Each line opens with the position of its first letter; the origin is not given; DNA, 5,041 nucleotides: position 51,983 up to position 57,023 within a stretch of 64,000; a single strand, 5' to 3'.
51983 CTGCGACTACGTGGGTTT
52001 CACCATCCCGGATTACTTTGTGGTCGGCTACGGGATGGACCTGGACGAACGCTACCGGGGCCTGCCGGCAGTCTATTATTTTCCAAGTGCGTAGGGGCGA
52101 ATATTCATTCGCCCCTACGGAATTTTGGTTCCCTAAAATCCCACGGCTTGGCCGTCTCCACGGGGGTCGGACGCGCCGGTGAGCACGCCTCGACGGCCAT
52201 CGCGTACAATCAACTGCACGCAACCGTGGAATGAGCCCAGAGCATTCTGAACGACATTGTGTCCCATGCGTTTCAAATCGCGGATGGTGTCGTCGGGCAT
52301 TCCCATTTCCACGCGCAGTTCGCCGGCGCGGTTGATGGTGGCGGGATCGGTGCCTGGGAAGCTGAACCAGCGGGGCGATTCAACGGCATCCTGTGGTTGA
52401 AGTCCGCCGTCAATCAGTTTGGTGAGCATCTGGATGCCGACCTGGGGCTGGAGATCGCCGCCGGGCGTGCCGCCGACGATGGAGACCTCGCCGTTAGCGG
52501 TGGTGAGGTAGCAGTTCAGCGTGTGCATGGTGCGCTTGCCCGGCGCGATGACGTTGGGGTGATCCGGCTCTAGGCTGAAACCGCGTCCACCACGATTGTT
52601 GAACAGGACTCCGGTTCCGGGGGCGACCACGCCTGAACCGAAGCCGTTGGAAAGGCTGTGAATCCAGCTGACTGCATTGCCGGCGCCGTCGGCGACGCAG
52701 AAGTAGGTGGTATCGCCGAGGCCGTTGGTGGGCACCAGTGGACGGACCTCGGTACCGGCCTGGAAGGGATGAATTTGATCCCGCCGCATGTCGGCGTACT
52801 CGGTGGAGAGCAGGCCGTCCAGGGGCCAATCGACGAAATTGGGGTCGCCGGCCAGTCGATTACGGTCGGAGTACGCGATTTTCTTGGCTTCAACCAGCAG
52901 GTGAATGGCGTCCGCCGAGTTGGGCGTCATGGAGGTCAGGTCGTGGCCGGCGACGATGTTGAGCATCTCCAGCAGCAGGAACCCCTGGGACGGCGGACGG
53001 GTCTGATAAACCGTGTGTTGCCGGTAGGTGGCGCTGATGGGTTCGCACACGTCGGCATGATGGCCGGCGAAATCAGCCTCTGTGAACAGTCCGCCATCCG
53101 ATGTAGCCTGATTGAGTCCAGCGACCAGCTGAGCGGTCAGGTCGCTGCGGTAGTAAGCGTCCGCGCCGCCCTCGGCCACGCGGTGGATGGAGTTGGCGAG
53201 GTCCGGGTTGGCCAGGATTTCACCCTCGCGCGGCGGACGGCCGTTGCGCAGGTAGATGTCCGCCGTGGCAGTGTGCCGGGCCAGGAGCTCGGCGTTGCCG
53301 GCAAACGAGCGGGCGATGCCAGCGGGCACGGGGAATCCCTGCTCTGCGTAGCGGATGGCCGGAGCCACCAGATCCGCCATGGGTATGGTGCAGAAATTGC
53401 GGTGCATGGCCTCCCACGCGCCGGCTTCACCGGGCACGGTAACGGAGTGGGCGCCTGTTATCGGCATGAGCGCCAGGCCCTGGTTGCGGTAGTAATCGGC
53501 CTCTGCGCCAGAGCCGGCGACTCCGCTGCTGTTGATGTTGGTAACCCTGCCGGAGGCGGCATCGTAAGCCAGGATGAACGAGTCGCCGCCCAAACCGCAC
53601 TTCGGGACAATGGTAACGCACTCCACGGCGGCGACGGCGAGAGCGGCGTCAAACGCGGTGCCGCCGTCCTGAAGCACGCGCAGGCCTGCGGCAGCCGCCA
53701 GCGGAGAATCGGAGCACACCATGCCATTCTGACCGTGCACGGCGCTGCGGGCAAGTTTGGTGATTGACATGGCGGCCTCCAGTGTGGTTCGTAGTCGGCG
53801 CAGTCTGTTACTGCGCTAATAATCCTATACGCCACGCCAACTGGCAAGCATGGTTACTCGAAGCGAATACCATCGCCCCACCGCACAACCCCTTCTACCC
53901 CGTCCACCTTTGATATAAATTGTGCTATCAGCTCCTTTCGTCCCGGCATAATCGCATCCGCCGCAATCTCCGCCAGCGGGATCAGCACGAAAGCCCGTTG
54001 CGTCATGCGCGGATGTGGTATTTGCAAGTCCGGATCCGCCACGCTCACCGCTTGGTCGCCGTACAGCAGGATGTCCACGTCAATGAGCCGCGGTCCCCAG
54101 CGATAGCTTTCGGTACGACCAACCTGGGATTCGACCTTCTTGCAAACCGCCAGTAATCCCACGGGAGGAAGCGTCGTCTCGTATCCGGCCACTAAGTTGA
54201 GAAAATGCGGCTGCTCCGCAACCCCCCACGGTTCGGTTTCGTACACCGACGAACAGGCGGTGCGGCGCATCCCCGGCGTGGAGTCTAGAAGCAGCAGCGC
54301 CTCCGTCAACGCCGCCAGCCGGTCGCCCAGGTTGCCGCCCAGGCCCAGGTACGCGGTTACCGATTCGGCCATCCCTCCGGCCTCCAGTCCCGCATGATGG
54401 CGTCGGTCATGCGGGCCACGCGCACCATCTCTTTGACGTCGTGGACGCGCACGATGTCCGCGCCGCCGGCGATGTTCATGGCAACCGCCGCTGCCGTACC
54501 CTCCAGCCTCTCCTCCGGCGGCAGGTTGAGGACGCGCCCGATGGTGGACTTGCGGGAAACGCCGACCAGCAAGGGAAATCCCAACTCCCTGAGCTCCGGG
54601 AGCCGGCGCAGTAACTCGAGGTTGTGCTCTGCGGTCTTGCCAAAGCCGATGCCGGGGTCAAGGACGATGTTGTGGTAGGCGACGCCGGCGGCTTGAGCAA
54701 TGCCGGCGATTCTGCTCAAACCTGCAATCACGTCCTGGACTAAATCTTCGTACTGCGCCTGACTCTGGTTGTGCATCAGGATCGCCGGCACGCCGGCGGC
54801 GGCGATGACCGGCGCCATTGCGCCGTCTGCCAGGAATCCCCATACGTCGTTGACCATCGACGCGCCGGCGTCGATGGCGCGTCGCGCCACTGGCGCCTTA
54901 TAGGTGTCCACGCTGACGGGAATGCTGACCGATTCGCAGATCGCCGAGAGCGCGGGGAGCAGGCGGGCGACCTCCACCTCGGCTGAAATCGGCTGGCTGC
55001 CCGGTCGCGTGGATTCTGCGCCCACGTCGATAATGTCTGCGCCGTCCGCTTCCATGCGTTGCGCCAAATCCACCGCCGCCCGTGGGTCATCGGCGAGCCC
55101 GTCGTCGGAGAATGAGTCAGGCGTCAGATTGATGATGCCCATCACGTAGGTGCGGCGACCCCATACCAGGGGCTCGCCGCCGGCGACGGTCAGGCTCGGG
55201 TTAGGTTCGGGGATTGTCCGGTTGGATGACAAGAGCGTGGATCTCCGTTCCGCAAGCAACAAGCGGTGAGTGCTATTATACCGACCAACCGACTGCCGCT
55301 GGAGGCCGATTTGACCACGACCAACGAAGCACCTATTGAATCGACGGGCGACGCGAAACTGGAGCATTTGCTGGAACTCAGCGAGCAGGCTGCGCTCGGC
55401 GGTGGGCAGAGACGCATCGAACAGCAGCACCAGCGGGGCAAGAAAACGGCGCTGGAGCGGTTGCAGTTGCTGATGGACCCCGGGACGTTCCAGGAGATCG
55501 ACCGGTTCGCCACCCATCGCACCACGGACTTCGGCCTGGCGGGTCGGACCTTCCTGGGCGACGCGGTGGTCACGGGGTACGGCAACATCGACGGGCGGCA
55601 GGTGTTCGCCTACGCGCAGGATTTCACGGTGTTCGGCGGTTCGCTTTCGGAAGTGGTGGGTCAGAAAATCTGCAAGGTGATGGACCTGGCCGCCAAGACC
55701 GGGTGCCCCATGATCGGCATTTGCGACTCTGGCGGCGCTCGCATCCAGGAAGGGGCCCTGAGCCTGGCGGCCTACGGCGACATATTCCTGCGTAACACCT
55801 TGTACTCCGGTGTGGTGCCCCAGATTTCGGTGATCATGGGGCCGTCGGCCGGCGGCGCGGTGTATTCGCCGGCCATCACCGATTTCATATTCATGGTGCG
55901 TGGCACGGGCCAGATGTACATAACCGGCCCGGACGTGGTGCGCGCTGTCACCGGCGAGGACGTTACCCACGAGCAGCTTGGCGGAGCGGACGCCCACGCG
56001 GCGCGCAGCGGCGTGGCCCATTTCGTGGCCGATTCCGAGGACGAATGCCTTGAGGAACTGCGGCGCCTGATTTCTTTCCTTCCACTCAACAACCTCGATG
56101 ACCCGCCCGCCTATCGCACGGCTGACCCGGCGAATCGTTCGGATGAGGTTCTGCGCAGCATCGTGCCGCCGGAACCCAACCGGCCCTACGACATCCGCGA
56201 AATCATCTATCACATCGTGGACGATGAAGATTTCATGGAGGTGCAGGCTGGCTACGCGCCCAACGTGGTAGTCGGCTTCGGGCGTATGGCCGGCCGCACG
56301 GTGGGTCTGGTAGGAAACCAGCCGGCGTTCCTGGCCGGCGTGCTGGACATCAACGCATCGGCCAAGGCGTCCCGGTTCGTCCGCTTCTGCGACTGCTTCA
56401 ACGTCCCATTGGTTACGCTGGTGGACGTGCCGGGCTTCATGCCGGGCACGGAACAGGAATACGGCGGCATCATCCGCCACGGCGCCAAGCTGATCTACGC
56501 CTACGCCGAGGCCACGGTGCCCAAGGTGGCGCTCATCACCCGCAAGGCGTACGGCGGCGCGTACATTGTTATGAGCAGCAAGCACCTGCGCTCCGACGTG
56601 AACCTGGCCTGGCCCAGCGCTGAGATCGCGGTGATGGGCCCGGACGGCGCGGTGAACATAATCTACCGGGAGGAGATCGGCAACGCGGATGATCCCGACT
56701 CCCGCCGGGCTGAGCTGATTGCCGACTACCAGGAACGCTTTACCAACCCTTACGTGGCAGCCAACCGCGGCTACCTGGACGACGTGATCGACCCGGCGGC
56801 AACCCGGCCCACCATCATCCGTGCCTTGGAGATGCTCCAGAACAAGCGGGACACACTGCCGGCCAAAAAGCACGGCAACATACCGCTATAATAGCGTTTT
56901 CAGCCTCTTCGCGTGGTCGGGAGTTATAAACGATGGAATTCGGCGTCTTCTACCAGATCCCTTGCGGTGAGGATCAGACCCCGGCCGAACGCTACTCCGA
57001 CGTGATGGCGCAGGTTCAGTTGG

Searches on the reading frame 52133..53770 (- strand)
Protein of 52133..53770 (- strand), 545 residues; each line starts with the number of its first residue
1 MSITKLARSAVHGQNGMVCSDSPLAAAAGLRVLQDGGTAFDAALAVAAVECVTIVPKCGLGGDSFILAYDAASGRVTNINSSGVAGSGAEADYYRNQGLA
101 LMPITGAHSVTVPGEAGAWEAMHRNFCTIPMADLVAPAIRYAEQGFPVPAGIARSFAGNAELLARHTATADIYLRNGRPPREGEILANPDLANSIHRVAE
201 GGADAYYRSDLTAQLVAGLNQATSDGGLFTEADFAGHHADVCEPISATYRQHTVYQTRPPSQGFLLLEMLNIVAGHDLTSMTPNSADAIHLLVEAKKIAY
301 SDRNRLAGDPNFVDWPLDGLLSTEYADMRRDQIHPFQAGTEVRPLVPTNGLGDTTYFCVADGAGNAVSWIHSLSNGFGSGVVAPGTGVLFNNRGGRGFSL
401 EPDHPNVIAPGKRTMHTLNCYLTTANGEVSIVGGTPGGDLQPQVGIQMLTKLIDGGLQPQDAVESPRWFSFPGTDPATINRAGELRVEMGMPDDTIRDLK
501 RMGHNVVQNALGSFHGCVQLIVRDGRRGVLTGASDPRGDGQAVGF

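Call 73: search_protein_families(library=pfam, proteins=[window:52133-53770:-], max_evalue=0.00001)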
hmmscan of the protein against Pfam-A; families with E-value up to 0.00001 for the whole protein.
window:52133-53770:- (545 aa): 1 family
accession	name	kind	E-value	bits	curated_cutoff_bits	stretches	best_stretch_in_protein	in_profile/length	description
PF01019.26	G_glu_transpept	-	4.7e-140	468.2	27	1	31-540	2-512/512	Gamma-glutamyltranspeptidase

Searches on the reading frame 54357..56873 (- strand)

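Call 73: search_protein_families(library=pfam, proteins=[window:54357-56873:-], max_evalue=0.00001)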
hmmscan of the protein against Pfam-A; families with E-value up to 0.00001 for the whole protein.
window:54357-56873:- (838 aa): 1 family
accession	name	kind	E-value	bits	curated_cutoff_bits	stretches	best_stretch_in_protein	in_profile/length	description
PF00809.28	Pterin_bind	-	1.2e-79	267.9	25.5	1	578-811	1-244/244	Pterin binding enzyme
